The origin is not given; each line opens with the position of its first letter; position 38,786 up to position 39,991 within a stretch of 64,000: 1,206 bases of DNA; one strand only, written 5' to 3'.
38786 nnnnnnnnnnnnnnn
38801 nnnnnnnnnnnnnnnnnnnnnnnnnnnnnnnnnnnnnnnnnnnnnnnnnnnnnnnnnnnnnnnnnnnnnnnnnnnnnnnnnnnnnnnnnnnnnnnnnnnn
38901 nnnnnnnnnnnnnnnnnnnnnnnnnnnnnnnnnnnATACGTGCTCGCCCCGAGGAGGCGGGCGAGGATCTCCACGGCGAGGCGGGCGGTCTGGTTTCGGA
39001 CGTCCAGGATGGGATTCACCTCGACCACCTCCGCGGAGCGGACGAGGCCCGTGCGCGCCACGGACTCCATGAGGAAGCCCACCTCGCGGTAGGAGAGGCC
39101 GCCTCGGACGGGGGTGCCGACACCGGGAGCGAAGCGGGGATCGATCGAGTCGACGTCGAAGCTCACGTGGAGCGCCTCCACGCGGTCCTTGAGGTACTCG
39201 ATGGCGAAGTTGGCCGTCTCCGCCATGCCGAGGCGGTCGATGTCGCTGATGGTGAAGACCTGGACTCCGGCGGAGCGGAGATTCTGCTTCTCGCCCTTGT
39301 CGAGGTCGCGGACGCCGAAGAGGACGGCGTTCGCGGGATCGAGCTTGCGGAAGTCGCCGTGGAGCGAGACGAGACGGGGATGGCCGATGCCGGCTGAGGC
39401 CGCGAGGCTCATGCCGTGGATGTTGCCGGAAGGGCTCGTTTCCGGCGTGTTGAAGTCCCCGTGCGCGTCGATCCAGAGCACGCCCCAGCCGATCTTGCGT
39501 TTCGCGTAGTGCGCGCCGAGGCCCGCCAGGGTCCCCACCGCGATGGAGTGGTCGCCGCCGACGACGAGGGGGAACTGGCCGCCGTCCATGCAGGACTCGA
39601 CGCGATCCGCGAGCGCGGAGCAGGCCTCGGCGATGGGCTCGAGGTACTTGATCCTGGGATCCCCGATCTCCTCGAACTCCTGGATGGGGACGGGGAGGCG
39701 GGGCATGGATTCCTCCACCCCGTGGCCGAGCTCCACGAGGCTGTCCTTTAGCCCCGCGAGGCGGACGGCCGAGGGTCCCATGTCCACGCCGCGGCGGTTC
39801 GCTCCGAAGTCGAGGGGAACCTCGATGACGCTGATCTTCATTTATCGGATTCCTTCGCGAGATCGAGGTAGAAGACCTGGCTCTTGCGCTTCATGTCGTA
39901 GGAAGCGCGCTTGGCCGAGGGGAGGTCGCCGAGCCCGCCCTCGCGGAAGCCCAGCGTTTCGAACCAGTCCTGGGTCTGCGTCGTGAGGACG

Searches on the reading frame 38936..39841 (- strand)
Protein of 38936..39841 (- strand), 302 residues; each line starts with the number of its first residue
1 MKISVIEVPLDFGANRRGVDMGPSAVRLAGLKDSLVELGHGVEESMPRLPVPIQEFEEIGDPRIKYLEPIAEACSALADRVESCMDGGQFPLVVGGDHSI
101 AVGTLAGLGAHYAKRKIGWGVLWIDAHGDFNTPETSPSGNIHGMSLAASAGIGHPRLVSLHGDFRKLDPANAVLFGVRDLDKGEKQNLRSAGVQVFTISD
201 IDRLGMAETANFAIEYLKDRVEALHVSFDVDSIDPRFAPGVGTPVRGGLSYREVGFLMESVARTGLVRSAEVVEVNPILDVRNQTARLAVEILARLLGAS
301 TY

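Call 95: search_protein_families(library=pfam, proteins=[window:38936-39841:-], max_evalue=0.00001)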
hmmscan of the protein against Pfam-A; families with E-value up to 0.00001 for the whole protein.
window:38936-39841:- (302 aa): 1 family
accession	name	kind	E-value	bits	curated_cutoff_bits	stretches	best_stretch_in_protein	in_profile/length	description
PF00491.26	Arginase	-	1.7e-70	238.1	22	1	2-297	2-279/280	Arginase family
